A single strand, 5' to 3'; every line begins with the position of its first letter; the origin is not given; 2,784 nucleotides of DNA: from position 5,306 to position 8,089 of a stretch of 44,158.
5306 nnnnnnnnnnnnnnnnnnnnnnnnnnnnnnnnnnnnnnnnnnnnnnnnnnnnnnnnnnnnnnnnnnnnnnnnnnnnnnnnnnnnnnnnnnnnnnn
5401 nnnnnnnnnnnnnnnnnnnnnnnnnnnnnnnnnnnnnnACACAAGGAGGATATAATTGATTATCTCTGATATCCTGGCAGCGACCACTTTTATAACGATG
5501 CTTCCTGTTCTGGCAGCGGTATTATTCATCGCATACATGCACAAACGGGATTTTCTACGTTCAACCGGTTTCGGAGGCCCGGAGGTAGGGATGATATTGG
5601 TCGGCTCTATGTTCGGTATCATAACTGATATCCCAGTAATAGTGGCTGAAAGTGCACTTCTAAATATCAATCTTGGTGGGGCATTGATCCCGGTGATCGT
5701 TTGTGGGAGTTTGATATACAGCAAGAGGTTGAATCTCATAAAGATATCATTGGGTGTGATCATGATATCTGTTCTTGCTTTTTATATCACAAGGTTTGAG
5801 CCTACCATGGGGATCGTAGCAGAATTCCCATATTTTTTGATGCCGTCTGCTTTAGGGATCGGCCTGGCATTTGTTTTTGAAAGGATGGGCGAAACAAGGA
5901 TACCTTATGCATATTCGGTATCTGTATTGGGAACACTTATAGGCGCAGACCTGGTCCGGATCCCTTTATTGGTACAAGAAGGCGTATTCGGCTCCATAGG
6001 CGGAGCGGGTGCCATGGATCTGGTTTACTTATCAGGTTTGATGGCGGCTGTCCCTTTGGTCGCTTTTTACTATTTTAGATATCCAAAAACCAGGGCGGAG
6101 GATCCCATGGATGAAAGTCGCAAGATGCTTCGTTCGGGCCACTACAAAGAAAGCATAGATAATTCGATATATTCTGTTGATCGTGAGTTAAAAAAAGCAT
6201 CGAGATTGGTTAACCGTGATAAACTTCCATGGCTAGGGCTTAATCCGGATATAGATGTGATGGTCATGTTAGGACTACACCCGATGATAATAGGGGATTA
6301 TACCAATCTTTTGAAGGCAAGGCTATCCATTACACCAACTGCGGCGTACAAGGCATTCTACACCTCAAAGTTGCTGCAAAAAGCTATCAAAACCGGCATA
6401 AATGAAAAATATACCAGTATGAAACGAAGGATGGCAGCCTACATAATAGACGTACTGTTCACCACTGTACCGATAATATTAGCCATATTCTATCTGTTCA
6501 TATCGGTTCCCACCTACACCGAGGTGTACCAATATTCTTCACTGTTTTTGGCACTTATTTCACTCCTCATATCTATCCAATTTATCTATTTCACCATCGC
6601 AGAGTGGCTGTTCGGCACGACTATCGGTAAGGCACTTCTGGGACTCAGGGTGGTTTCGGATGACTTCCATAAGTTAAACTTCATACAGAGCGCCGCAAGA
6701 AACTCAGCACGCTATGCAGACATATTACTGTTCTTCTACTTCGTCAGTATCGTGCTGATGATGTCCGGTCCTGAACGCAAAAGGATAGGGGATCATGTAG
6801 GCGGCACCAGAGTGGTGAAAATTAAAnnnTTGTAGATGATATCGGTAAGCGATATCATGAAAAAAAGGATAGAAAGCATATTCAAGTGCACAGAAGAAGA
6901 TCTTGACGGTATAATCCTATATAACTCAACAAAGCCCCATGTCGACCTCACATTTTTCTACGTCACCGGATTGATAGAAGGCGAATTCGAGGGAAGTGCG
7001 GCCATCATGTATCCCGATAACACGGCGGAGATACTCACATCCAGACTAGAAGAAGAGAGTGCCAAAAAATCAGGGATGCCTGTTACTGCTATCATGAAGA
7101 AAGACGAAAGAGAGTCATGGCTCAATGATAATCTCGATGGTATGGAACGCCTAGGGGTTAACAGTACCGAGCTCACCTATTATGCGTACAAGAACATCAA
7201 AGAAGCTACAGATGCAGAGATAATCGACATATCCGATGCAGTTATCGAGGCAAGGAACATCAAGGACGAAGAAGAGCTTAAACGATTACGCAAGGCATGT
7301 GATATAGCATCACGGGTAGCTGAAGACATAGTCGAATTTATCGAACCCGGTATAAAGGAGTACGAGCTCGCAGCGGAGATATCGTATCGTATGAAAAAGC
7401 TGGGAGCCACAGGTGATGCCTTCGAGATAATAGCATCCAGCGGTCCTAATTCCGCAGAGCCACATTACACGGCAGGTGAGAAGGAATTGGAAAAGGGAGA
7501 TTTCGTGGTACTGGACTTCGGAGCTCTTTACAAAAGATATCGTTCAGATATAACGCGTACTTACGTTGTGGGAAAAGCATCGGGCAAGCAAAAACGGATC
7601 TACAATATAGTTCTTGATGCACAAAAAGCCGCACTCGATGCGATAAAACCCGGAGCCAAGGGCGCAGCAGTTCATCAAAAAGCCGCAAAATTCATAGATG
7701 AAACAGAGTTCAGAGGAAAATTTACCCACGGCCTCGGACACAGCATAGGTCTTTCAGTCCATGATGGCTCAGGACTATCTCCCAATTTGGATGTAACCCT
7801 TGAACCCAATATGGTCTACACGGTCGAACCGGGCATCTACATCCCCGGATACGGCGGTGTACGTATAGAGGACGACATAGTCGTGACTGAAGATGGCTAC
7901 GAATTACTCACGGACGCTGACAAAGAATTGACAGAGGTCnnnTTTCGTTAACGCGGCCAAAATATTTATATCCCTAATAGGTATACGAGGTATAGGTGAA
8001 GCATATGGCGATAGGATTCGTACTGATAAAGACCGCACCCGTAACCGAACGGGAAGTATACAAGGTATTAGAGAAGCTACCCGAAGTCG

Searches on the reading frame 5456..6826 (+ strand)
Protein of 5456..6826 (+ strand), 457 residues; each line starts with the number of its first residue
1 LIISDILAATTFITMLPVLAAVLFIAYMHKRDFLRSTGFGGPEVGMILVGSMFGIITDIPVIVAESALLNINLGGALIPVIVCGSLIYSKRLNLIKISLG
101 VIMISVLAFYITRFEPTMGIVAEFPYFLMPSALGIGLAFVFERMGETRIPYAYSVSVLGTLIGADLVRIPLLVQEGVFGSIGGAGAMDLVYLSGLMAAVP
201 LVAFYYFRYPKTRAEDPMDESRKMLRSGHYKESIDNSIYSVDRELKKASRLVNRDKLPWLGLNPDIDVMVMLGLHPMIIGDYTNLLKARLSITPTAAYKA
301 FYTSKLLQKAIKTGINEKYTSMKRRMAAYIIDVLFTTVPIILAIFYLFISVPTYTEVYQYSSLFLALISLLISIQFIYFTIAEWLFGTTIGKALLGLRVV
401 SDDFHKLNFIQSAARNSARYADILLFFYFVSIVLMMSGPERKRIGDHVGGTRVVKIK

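Call 53: search_protein_families(library=pfam, proteins=[window:5456-6826:+], max_evalue=0.00001)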
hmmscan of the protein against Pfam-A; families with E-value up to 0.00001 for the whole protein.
window:5456-6826:+ (457 aa): 2 families
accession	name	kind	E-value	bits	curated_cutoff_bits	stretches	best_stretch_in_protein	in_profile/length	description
PF07758.16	DUF1614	-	4.5e-21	76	23.9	1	51-198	24-169/171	Protein of unknown function (DUF1614)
PF06271.18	RDD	-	6.2e-18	65.9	24.1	1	319-448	1-135/137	RDD family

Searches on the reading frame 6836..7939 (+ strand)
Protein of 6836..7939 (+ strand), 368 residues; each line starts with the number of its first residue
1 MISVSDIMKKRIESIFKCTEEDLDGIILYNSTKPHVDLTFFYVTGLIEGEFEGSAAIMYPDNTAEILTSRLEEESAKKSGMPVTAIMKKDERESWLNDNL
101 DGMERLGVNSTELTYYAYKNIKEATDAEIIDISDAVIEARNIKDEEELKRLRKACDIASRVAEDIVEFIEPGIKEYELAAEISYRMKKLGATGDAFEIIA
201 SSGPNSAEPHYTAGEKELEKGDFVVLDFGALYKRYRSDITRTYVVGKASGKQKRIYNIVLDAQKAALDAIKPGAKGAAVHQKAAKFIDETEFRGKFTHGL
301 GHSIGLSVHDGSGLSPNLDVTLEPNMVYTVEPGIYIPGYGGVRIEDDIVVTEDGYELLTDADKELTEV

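Call 53: search_protein_families(library=pfam, proteins=[window:6836-7939:+], max_evalue=0.00001)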
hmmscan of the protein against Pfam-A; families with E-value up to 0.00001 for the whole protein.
window:6836-7939:+ (368 aa): 2 families
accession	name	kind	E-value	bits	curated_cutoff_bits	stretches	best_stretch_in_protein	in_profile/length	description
PF00557.29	Peptidase_M24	-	1.9e-72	243.9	23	1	150-352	2-208/208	Metallopeptidase family M24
PF01321.24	Creatinase_N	-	1.6e-10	42.1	22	1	18-142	9-128/128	Creatinase/Prolidase N-terminal domain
